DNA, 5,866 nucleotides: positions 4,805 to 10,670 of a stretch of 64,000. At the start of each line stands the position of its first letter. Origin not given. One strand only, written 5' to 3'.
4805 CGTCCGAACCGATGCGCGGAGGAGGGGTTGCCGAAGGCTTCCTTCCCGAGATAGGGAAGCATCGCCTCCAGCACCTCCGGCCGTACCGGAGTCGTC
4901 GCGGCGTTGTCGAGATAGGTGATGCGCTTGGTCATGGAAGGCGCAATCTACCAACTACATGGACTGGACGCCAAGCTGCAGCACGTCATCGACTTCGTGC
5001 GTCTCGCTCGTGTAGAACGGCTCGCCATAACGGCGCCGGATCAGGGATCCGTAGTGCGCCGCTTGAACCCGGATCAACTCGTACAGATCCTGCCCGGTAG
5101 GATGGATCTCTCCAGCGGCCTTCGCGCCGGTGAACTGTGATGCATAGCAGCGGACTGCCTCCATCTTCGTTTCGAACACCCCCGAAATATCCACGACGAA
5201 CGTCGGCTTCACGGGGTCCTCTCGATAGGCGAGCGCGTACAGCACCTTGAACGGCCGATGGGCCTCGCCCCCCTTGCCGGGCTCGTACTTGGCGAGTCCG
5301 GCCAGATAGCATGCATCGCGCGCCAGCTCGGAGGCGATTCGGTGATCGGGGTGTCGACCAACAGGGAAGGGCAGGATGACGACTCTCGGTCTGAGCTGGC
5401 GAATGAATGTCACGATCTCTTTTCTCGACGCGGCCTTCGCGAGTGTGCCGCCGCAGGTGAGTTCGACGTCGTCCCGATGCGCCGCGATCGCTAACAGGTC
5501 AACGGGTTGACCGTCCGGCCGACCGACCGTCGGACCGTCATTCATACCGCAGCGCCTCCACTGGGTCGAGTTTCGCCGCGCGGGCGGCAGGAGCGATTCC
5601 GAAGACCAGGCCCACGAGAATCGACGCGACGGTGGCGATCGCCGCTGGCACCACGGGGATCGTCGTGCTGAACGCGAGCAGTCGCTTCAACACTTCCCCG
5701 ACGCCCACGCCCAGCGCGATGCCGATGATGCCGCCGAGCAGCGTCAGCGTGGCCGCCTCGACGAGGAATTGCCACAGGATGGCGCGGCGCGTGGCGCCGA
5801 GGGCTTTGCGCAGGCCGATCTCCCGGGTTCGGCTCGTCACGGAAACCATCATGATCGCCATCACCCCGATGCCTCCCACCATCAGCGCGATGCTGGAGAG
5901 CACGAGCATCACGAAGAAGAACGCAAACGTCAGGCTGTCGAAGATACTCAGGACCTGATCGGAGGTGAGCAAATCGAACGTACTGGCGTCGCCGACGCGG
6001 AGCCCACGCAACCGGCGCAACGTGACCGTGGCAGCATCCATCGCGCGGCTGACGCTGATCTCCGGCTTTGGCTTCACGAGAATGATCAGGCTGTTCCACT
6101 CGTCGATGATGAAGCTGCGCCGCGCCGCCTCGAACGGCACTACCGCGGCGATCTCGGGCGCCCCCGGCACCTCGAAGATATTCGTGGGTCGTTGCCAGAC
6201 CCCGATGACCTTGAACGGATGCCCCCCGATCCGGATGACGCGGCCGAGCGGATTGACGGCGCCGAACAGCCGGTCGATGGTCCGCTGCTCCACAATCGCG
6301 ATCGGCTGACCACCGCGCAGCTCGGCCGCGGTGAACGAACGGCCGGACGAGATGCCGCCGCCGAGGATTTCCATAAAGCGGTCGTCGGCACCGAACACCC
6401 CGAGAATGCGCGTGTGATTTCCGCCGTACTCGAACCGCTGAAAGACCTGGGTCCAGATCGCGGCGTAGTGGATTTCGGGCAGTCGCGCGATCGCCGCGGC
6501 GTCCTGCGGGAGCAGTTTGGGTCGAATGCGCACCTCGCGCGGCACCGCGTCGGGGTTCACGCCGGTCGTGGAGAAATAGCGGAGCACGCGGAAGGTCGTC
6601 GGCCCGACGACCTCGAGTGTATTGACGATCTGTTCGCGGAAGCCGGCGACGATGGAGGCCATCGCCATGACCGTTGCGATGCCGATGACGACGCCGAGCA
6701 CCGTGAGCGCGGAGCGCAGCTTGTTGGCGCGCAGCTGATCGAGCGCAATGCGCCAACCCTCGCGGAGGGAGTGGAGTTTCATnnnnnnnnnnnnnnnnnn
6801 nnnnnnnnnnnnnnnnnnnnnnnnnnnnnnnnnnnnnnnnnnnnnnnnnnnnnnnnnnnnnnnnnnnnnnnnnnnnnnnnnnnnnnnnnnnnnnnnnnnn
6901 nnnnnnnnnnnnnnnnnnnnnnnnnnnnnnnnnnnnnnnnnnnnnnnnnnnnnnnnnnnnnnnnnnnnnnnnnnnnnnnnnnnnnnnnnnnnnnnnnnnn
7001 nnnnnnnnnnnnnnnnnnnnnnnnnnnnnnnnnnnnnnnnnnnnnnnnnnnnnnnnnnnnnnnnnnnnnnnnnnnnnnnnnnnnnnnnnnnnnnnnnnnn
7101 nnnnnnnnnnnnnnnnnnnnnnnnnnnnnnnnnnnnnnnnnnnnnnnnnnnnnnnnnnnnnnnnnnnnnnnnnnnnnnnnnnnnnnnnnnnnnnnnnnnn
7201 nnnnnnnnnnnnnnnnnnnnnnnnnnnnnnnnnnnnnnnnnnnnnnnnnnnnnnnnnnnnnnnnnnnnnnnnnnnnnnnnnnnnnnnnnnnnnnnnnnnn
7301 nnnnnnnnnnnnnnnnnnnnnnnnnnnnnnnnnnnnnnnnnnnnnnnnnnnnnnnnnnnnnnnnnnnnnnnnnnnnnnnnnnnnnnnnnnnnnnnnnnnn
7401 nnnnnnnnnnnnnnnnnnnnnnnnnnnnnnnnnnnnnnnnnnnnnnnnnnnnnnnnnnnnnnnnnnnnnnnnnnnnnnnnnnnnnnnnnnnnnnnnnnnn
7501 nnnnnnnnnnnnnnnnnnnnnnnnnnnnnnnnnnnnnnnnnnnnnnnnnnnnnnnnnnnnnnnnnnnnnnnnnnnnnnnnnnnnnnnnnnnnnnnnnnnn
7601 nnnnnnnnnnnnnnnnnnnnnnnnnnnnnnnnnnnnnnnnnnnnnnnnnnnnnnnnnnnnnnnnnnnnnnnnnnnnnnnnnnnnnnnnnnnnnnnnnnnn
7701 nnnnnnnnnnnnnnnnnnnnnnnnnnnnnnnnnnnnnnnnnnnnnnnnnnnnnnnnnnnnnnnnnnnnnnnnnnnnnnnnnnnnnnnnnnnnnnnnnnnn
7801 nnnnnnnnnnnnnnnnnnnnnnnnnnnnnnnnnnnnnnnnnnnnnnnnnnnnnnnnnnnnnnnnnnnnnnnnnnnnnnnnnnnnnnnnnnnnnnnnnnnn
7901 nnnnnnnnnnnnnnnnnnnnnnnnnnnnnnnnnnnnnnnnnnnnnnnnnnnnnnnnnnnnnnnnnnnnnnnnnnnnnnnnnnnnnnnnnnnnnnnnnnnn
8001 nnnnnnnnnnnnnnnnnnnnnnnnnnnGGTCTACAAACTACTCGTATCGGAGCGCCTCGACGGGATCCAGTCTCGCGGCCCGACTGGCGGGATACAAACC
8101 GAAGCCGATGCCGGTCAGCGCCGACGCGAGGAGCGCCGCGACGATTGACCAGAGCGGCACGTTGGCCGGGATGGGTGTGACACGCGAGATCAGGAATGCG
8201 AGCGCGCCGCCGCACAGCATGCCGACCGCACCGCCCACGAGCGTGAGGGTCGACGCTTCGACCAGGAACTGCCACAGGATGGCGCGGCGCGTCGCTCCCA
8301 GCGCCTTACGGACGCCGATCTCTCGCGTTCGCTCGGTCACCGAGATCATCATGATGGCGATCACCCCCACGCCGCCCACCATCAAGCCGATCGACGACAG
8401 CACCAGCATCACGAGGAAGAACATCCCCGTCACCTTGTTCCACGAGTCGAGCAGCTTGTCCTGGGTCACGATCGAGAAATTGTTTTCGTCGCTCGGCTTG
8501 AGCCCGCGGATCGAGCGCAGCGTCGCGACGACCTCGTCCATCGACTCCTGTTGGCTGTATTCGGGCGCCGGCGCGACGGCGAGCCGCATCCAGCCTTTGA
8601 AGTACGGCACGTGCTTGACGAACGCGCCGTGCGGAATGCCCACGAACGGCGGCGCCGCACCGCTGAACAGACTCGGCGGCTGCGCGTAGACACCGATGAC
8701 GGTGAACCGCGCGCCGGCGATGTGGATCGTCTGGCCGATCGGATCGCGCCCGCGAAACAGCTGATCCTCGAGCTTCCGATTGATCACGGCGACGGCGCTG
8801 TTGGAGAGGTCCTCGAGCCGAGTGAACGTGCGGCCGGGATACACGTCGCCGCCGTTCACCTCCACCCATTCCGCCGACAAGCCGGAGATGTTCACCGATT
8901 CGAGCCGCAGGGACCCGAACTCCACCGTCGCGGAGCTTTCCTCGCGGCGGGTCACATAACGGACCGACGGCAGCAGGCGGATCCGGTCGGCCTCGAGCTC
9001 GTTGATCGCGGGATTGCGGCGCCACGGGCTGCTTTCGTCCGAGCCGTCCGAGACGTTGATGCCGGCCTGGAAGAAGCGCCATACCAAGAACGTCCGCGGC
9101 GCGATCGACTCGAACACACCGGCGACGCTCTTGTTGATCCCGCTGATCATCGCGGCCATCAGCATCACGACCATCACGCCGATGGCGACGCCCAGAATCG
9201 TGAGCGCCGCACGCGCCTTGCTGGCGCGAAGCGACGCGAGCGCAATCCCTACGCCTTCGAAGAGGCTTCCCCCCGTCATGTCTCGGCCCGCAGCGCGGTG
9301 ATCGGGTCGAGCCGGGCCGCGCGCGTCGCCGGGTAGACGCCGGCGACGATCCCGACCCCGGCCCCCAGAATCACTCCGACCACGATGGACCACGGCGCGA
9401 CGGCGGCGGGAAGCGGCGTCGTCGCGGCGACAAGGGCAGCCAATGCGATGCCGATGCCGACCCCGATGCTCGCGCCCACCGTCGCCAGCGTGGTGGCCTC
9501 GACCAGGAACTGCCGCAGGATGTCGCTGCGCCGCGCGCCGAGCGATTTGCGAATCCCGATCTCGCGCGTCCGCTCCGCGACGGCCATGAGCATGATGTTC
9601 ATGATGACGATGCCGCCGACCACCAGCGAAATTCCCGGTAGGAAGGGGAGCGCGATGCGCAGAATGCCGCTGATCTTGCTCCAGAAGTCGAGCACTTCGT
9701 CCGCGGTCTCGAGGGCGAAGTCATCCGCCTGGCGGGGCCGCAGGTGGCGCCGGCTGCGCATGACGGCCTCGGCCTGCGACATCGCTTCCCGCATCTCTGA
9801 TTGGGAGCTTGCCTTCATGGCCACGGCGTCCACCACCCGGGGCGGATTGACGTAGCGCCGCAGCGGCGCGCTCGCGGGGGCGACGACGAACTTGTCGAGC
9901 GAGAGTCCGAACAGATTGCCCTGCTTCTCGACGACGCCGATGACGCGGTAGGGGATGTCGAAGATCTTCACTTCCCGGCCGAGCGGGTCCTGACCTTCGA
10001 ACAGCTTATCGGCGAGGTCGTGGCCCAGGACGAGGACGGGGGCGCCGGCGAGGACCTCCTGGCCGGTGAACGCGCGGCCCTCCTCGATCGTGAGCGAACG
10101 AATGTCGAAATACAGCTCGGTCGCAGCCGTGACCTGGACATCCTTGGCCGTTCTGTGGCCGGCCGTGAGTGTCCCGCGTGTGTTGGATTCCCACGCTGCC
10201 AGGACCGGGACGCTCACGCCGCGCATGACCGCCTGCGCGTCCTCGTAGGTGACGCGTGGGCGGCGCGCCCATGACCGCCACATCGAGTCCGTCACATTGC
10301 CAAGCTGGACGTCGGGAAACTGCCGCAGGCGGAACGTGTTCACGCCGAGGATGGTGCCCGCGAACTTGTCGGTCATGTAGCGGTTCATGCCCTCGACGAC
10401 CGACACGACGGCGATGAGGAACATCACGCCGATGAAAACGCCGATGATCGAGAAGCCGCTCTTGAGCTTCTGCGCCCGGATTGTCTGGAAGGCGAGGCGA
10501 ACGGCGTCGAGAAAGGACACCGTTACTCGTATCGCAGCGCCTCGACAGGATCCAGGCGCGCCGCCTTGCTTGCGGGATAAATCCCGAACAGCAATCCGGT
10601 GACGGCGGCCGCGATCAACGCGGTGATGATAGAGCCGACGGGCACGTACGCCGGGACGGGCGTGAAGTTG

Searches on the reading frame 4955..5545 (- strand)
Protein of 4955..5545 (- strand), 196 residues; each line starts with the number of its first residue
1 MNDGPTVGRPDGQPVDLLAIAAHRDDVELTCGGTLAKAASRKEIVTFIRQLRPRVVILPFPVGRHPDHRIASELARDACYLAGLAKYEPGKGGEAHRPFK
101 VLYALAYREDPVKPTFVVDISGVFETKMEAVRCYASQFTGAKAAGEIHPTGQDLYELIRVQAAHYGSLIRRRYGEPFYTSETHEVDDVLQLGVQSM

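Call 4: search_protein_families(library=pfam, proteins=[window:4955-5545:-])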
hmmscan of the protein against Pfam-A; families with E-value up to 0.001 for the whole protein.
window:4955-5545:- (196 aa): 1 family
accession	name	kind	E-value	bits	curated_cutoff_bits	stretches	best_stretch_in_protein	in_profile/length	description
PF02585.22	PIG-L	-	5.3e-12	46.8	28.2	2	41-79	90-129/129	GlcNAc-PI de-N-acetylase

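Call 5: search_protein_families(library=ncbifam, proteins=[window:4955-5545:-])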
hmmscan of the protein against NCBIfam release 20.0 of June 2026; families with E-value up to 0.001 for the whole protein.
window:4955-5545:- (196 aa): 4 families
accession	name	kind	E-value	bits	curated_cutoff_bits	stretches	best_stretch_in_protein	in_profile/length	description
TIGR04001.1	thiol_BshB1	equivalog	9.5e-44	149.8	182.5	2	41-184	84-225/226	bacillithiol biosynthesis deacetylase BshB1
TIGR04000.1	thiol_BshB2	equivalog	1e-05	25.3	195.25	1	43-140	97-187/217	bacillithiol biosynthesis deacetylase BshB2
TIGR03445.1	mycothiol_MshB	equivalog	1.8e-05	24.7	224.35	0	42-95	113-167/284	N-acetyl-1-D-myo-inositol-2-amino-2-deoxy-alpha-D-glucopyranoside deacetylase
TIGR03446.1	mycothiol_Mca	equivalog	6.5e-05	22.6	277.15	1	39-110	108-180/283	mycothiol conjugate amidase Mca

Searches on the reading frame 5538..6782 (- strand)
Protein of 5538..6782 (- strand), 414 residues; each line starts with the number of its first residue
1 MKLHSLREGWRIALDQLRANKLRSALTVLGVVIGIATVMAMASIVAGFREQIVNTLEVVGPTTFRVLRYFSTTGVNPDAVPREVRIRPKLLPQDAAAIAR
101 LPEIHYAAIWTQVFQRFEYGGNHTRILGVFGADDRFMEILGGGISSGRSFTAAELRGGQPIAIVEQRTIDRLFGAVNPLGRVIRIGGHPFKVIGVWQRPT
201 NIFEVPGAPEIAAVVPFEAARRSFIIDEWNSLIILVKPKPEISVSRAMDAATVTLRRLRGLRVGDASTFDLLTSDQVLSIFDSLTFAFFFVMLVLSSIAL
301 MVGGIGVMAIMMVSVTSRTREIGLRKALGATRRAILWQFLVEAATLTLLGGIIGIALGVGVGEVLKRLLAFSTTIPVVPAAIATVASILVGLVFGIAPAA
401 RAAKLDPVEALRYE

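Call 4: search_protein_families(library=pfam, proteins=[window:5538-6782:-])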
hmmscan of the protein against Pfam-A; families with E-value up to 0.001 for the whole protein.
window:5538-6782:- (414 aa): 2 families
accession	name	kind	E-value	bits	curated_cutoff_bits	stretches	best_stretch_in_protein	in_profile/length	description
PF12704.14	MacB_PCD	-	1.1e-31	111.2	27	1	24-251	1-204/207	MacB-like periplasmic core domain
PF02687.27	FtsX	-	2.3e-19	70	25.5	1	294-407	2-120/120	FtsX-like permease C-terminal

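Call 5: search_protein_families(library=ncbifam, proteins=[window:5538-6782:-])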
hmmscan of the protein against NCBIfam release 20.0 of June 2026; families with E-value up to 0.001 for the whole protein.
window:5538-6782:- (414 aa): 7 families
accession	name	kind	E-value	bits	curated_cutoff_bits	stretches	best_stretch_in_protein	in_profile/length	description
NF007826.0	PRK10535.1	equivalog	3.7e-51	174.2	966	1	5-412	253-646/648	macrolide ABC transporter ATP-binding protein/permease MacB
TIGR03434.1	ADOP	subfamily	1.2e-46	159.3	622.3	2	129-414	529-803/803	ADOP family duplicated permease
TIGR02212.1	lolCE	equivalog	5.1e-10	38.8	362.45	1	291-414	268-411/411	lipoprotein-releasing ABC transporter permease subunit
NF008076.0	PRK10814.1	exception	1.3e-08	34.3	473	1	292-414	267-399/399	lipoprotein-releasing ABC transporter permease subunit LolC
TIGR00439.2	FtsX_Gneg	equivalog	8.2e-06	25.2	255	1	233-367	118-245/292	permease-like cell division protein FtsX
NF038347.1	FtsX_Gpos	exception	1.4e-05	24.6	225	1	274-370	157-249/296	permease-like cell division protein FtsX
NF038346.1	FtsX_actino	exception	0.0001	21.8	250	1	275-396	170-293/308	permease-like cell division protein FtsX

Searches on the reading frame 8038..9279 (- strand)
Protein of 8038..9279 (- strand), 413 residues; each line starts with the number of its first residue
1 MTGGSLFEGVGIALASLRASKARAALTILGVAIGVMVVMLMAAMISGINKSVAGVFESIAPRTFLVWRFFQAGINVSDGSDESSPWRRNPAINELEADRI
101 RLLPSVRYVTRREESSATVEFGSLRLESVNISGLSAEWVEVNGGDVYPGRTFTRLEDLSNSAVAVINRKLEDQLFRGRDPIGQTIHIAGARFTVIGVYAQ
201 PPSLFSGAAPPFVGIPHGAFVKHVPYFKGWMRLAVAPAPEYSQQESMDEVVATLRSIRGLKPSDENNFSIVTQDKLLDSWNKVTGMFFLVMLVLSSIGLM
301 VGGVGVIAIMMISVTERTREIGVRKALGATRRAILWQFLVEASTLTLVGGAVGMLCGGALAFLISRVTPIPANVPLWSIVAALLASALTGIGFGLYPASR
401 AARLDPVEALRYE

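Call 4: search_protein_families(library=pfam, proteins=[window:8038-9279:-])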
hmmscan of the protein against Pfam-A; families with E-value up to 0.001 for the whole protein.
window:8038-9279:- (413 aa): 2 families
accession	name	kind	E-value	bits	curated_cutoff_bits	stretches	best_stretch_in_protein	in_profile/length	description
PF12704.14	MacB_PCD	-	1.6e-29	104.1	27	1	25-250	2-204/207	MacB-like periplasmic core domain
PF02687.27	FtsX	-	1.4e-20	74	25.5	1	293-406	2-120/120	FtsX-like permease C-terminal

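Call 5: search_protein_families(library=ncbifam, proteins=[window:8038-9279:-])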
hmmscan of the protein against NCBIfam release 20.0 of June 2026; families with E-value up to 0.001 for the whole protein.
window:8038-9279:- (413 aa): 8 families
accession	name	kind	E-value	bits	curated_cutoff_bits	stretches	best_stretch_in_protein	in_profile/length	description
NF007826.0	PRK10535.1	equivalog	2.2e-47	161.7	966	1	6-411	254-646/648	macrolide ABC transporter ATP-binding protein/permease MacB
TIGR03434.1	ADOP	subfamily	1.8e-36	125.6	622.3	1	128-413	526-803/803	ADOP family duplicated permease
TIGR02212.1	lolCE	equivalog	2.9e-08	33.1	362.45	1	290-413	268-411/411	lipoprotein-releasing ABC transporter permease subunit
NF008076.0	PRK10814.1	exception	3e-07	29.8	473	1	291-413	267-399/399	lipoprotein-releasing ABC transporter permease subunit LolC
TIGR00439.2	FtsX_Gneg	equivalog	6.5e-07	28.8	255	1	233-365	119-244/292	permease-like cell division protein FtsX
NF038347.1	FtsX_Gpos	exception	2.1e-05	24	225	1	279-355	165-235/296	permease-like cell division protein FtsX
NF038346.1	FtsX_actino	exception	0.00017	21.1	250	1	270-365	162-259/308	permease-like cell division protein FtsX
TIGR01185.1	devC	equivalog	0.0004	19.5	290.35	1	267-376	234-342/380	ABC transporter permease DevC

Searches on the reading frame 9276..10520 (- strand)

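Call 4: search_protein_families(library=pfam, proteins=[window:9276-10520:-])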
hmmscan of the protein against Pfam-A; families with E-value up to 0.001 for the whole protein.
window:9276-10520:- (414 aa): 2 families
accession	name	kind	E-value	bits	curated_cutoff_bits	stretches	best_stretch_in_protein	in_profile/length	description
PF12704.14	MacB_PCD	-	1.2e-36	127.4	27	1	22-252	2-206/207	MacB-like periplasmic core domain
PF02687.27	FtsX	-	2.4e-23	82.9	25.5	1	293-406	2-120/120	FtsX-like permease C-terminal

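Call 5: search_protein_families(library=ncbifam, proteins=[window:9276-10520:-])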
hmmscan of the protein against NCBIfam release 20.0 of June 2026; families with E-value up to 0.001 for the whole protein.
window:9276-10520:- (414 aa): 8 families
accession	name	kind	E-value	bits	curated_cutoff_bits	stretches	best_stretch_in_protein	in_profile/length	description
NF007826.0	PRK10535.1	equivalog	1.7e-48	165.4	966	1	2-412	253-647/648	macrolide ABC transporter ATP-binding protein/permease MacB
TIGR03434.1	ADOP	subfamily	1.5e-36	125.8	622.3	1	113-413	512-803/803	ADOP family duplicated permease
TIGR02212.1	lolCE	equivalog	2.9e-16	59.4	362.45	2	303-413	281-411/411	lipoprotein-releasing ABC transporter permease subunit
NF008076.0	PRK10814.1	exception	1.9e-09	37.1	473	1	300-413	276-399/399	lipoprotein-releasing ABC transporter permease subunit LolC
NF008357.0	PRK11146.1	exception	4e-06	25.9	439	0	301-361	280-342/414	lipoprotein-releasing ABC transporter permease subunit LolE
TIGR02213.1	lolE_release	exception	1.8e-05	23.8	540.35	0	300-362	276-340/411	lipoprotein-releasing ABC transporter permease subunit LolE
TIGR00439.2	FtsX_Gneg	equivalog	2.8e-05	23.5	255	1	232-365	120-244/292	permease-like cell division protein FtsX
TIGR01185.1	devC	equivalog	0.00022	20.3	290.35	1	259-405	226-375/380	ABC transporter permease DevC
